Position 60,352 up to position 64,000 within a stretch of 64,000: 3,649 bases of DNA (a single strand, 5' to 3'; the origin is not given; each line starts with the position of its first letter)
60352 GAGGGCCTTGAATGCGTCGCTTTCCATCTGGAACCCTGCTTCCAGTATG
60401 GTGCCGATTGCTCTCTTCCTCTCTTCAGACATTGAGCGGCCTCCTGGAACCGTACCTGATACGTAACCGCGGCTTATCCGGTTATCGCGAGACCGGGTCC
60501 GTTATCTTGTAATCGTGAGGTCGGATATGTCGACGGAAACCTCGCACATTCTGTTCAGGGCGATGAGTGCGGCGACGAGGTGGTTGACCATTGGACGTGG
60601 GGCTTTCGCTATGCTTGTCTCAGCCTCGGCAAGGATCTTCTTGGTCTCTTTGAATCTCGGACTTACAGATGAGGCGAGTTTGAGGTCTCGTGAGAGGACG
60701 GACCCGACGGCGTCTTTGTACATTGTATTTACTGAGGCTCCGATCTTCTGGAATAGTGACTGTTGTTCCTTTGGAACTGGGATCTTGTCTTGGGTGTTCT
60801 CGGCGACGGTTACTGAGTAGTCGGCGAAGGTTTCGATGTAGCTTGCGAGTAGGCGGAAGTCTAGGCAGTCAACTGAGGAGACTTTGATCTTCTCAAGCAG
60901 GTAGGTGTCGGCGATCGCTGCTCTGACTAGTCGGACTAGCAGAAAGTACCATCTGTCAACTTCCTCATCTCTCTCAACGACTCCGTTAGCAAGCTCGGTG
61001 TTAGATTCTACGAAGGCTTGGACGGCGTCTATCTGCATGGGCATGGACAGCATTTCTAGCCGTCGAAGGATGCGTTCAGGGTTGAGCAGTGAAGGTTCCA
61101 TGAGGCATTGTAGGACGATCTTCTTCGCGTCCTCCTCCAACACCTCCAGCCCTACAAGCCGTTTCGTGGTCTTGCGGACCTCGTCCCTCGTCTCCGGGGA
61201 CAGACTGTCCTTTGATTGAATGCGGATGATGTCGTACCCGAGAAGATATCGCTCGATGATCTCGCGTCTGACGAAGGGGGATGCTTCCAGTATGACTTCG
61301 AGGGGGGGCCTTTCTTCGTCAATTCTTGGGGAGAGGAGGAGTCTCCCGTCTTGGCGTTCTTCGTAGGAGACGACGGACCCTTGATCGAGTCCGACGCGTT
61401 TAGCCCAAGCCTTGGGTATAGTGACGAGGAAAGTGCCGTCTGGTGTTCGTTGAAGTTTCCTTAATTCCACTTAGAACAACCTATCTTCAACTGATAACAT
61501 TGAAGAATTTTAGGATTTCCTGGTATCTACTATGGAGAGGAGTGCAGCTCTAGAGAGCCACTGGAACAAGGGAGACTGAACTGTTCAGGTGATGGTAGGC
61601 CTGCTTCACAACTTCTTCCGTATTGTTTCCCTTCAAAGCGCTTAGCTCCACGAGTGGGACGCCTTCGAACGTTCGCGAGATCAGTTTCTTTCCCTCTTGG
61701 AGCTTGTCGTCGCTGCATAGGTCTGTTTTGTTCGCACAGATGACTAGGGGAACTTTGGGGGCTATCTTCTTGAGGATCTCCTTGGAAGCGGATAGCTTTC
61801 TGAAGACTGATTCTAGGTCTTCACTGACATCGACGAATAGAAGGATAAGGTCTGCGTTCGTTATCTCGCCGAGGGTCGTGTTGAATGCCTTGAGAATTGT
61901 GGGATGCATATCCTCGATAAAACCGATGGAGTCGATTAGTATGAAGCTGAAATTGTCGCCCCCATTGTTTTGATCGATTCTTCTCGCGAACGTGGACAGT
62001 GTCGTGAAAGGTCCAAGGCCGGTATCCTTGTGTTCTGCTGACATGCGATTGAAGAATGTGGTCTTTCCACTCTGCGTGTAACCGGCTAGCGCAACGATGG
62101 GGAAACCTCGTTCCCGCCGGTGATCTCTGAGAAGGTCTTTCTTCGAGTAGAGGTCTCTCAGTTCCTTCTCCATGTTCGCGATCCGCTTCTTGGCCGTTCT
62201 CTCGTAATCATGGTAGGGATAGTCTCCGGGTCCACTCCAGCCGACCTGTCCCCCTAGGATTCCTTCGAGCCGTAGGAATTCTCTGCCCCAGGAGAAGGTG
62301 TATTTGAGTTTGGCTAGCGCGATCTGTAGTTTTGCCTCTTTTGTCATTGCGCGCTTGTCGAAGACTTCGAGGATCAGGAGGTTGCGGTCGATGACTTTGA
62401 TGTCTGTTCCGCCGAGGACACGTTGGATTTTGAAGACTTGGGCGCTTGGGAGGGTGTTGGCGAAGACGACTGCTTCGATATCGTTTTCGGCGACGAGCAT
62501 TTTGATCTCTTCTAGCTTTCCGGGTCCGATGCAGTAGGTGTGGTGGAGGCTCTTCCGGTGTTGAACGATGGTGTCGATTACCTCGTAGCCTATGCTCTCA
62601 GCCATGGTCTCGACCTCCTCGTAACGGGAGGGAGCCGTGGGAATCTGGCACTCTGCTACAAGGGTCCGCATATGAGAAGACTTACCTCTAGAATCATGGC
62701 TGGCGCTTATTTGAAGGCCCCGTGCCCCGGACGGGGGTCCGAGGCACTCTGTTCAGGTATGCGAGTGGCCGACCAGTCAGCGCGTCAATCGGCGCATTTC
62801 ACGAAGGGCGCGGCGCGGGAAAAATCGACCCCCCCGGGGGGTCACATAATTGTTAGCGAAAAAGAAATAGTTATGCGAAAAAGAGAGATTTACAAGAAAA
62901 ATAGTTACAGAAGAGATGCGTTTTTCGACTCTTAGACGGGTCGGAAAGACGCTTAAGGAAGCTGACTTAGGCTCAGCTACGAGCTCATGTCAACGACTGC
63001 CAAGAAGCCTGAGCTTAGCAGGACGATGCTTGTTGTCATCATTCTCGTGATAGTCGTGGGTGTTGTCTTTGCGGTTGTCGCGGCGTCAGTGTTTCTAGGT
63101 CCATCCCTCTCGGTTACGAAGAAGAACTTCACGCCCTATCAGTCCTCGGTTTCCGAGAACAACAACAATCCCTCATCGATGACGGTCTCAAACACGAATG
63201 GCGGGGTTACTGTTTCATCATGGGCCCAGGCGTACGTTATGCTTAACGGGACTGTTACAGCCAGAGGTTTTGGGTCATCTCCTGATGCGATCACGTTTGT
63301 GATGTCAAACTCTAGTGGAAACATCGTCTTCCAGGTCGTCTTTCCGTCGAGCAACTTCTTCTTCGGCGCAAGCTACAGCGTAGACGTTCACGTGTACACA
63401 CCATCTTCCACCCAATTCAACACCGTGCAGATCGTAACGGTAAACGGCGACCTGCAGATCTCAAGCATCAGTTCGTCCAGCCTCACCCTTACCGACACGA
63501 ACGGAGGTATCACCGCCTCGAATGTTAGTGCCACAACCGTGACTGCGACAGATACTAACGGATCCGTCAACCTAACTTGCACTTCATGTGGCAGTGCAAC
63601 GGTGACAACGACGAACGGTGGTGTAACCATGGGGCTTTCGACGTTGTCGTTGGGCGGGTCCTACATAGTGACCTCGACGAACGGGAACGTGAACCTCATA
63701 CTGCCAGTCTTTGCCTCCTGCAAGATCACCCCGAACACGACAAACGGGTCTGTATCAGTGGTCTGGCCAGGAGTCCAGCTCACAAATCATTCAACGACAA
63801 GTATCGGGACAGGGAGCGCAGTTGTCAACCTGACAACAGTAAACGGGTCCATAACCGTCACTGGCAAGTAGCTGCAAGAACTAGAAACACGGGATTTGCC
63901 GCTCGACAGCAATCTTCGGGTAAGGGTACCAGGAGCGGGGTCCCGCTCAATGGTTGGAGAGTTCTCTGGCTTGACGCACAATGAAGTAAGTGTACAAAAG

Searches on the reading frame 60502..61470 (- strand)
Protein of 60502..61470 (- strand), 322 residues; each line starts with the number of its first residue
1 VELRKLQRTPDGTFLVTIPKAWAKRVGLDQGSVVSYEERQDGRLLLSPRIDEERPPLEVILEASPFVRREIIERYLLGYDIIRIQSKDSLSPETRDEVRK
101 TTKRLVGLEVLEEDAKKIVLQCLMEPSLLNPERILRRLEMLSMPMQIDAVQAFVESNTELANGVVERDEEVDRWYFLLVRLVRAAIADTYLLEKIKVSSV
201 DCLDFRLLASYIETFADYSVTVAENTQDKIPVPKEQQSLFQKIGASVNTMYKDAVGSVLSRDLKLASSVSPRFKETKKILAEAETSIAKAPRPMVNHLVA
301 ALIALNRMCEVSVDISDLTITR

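Call 7: search_protein_families(library=pfam, proteins=[window:60502-61470:-])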
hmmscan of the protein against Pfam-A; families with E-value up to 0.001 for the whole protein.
window:60502-61470:- (322 aa): 2 families
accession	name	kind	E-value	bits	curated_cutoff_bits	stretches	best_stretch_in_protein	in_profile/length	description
PF01895.24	PhoU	-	8.2e-14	52.2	23.5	1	145-225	11-88/89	PhoU domain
PF04014.23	MazE_antitoxin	-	3.8e-08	33.6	24.7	1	13-49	7-43/48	Antidote-toxin recognition MazE, bacterial antitoxin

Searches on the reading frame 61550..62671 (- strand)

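Call 7: search_protein_families(library=pfam, proteins=[window:61550-62671:-])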
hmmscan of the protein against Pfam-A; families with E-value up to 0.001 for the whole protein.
window:61550-62671:- (373 aa): 8 families
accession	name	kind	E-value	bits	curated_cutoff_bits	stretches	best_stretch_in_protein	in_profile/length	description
PF13167.11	GTP-bdg_N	-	1.5e-21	77.2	25.4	1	17-104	4-88/89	GTP-binding GTPase N-terminal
PF16360.10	GTP-bdg_M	-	7.4e-13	49.3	29.5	1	107-185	1-79/79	GTP-binding GTPase Middle Region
PF01926.29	MMR_HSR1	-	8.9e-13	48.8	21.9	1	193-315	2-113/113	50S ribosome-binding GTPase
PF00009.33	GTP_EFTU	-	2.6e-07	30.8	26.5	1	270-363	90-187/188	Elongation factor Tu GTP binding domain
PF00071.28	Ras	-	7.1e-06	26.1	21.6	1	270-361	69-159/162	Ras family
PF02421.24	FeoB_N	-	2.3e-05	24.4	27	1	193-357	3-155/156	Ferrous iron transport protein B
PF03193.22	RsgA_GTPase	-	4.9e-05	23.7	30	0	272-358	22-104/174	RsgA GTPase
PF02492.25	cobW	-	0.00064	19.8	20.7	0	230-330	75-168/180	CobW/HypB/UreG, nucleotide-binding domain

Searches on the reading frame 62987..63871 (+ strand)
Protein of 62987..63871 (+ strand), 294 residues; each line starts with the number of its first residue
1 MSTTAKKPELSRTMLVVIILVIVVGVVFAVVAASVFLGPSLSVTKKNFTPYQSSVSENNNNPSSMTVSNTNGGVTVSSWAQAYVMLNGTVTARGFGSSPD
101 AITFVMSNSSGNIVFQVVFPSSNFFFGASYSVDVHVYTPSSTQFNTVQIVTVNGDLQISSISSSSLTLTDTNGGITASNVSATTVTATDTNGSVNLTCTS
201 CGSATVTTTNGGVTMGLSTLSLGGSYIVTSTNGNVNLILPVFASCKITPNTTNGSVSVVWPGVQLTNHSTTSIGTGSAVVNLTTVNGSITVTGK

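Call 45: search_protein_families(library=pfam, proteins=[window:62987-63871:+])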
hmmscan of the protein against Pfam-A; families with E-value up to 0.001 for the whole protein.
window:62987-63871:+ (294 aa): 1 family
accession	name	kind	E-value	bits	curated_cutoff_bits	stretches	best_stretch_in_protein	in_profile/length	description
PF13349.12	DUF4097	-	6.3e-17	62.2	22.9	1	104-291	80-246/247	Toastrack DUF4097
